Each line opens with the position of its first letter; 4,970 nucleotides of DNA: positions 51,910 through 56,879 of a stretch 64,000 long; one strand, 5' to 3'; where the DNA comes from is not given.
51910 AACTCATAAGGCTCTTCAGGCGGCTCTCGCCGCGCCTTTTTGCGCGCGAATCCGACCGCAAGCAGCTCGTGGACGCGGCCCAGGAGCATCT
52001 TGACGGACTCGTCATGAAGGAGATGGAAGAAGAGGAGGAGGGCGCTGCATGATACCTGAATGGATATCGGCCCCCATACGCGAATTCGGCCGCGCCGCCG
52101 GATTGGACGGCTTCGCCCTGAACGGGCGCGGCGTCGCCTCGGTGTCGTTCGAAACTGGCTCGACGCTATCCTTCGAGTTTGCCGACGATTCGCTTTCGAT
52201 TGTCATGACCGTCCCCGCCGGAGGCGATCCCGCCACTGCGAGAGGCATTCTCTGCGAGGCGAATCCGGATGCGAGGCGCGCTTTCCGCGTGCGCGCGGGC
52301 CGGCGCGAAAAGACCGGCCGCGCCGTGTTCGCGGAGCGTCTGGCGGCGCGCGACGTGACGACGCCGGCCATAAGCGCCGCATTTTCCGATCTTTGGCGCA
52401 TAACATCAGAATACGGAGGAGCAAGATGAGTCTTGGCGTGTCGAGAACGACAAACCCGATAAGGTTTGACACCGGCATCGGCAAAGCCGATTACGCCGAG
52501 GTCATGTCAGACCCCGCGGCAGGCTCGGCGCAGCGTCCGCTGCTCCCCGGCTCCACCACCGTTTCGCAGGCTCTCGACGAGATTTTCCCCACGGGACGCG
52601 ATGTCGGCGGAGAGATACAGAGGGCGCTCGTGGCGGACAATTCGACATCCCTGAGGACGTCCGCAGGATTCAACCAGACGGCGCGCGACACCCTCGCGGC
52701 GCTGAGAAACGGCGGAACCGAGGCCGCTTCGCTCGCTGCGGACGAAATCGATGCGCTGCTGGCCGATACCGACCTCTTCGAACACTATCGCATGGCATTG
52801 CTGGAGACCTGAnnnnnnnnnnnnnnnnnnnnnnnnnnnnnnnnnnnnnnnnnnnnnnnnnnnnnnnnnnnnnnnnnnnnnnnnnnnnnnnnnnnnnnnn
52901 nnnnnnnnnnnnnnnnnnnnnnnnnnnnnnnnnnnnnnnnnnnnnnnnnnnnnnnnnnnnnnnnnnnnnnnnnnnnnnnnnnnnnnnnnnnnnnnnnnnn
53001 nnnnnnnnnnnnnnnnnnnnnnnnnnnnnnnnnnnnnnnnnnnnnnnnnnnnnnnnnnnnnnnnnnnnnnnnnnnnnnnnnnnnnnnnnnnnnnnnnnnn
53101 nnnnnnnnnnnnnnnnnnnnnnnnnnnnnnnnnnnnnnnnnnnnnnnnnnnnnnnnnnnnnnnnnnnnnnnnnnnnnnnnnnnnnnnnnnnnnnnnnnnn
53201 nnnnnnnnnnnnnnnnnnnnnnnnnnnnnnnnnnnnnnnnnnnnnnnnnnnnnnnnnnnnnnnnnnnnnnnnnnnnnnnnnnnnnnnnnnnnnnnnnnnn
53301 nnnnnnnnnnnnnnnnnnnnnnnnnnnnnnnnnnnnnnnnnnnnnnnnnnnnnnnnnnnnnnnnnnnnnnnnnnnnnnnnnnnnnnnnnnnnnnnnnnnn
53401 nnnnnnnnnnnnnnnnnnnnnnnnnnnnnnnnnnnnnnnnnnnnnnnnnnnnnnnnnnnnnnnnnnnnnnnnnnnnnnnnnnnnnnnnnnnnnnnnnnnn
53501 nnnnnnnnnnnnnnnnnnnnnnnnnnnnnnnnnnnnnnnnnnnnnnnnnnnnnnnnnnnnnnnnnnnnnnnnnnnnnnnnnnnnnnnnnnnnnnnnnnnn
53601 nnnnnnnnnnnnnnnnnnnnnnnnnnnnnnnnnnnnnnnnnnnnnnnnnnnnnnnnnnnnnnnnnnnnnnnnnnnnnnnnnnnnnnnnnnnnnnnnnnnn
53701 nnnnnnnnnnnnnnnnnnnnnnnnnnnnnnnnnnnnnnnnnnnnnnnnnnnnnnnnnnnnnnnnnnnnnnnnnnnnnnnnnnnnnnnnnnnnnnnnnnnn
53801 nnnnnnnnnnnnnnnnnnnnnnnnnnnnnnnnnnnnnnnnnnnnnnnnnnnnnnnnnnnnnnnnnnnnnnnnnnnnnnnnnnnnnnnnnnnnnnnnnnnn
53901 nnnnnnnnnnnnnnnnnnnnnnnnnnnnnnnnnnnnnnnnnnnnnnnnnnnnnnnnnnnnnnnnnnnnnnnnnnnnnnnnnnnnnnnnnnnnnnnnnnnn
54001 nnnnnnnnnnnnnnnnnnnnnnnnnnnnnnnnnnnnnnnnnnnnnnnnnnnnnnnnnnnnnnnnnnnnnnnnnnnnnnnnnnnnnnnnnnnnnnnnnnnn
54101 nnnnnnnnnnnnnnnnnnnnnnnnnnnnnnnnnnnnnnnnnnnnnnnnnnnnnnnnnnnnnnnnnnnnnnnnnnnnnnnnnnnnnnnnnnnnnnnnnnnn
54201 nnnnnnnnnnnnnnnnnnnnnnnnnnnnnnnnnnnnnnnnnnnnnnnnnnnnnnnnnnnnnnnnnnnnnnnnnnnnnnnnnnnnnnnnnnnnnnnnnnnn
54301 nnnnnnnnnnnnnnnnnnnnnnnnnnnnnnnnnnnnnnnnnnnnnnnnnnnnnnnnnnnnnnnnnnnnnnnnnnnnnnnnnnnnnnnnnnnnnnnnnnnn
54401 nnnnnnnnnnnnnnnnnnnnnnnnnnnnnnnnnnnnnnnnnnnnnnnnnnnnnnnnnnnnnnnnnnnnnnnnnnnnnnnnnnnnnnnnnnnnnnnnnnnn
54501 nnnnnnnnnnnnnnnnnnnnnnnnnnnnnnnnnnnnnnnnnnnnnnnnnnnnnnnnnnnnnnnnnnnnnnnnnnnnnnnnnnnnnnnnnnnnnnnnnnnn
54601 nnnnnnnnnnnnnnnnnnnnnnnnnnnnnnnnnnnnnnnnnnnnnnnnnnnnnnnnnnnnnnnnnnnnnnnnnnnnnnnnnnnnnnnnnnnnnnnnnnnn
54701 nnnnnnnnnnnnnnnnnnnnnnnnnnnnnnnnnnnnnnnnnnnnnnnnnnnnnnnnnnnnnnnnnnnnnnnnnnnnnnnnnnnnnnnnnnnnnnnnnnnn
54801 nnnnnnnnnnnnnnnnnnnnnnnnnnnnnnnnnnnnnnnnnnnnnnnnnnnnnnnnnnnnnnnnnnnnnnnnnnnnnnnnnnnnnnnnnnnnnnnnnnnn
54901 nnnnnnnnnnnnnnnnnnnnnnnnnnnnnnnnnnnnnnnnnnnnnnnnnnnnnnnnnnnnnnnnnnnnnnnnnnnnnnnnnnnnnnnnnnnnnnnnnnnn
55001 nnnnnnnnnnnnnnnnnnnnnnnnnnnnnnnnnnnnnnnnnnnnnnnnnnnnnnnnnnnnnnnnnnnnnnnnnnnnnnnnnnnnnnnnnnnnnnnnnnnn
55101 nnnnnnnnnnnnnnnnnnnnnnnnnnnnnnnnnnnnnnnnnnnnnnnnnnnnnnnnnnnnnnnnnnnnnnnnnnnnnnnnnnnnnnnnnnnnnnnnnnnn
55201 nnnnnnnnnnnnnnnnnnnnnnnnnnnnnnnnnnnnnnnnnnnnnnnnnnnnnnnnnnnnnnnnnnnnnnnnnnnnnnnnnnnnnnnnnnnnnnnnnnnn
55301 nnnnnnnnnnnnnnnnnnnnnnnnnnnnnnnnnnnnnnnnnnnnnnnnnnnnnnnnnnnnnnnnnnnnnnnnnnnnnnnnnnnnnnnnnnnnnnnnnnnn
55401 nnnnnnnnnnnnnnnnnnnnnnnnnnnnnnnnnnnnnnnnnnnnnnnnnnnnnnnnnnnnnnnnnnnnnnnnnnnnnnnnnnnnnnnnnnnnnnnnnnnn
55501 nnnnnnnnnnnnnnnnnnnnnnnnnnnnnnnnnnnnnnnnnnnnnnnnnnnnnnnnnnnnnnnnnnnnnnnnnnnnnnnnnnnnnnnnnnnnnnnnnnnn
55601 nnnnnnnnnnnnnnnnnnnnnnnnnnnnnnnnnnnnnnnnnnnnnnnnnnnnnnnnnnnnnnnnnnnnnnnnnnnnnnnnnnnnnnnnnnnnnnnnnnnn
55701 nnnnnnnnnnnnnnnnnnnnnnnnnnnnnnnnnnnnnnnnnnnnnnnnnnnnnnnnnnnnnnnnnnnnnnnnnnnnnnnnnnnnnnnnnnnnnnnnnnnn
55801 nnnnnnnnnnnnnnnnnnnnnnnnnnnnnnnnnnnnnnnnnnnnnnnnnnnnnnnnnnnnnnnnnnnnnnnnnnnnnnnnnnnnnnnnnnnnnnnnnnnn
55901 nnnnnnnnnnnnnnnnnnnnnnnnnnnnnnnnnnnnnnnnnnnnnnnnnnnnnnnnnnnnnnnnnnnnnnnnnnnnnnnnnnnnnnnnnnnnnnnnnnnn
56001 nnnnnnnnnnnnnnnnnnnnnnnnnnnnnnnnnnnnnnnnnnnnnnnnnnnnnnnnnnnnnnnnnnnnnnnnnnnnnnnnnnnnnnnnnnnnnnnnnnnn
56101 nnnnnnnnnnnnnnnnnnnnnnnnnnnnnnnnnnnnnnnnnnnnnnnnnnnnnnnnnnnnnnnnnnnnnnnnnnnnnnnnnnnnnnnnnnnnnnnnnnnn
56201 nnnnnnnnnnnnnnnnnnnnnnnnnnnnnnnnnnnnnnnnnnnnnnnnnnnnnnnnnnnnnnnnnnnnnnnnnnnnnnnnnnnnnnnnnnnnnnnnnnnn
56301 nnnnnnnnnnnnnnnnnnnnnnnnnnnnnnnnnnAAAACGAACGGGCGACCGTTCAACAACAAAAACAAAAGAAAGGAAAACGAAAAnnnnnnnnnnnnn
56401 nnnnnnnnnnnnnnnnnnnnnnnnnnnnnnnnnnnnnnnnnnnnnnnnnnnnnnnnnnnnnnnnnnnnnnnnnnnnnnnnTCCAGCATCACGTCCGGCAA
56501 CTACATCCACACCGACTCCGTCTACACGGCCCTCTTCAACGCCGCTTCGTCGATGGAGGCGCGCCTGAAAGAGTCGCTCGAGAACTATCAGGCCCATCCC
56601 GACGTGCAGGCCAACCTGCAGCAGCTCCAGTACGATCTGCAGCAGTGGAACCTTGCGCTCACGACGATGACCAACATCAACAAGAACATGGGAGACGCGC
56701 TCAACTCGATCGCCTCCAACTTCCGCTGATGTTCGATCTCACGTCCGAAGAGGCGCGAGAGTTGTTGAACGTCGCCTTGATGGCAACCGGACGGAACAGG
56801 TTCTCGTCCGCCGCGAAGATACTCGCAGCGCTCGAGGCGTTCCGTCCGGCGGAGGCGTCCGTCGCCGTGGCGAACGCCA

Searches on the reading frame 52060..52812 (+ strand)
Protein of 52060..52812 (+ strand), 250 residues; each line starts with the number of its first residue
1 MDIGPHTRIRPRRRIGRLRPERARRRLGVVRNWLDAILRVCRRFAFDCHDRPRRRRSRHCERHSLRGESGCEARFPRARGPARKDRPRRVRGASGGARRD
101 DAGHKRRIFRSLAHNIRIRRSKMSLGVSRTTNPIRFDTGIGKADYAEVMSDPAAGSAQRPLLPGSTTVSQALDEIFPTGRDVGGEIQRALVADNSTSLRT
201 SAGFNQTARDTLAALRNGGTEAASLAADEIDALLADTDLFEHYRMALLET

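Call 5: search_protein_families(library=pfam, proteins=[window:52060-52812:+], max_evalue=0.01)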
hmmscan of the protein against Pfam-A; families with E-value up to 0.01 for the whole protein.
window:52060-52812:+ (250 aa): 0 families

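Call 14: search_protein_families(library=ncbifam, proteins=[window:52060-52812:+], max_evalue=0.1)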
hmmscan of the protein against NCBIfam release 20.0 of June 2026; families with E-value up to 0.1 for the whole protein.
window:52060-52812:+ (250 aa): 1 family
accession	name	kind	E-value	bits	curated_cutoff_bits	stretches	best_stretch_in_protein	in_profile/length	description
TIGR02502.2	type_III_YscX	equivalog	1.5e-05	25.3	30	1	135-249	3-121/122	type III secretion apparatus assembly protein SctX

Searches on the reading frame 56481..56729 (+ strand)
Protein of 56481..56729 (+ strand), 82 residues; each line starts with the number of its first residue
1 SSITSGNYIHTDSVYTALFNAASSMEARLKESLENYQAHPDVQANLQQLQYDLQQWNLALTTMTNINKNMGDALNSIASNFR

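Call 31: search_protein_families(library=pfam, proteins=[window:56481-56729:+], max_evalue=0.01)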
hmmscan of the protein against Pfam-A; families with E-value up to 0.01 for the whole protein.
window:56481-56729:+ (82 aa): 1 family
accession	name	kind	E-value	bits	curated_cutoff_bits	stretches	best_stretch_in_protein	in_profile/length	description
PF09392.15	T3SS_needle_F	-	8.3e-07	29.6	29.4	1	12-81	2-71/71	Type III secretion needle MxiH, YscF, SsaG, EprI, PscF, EscF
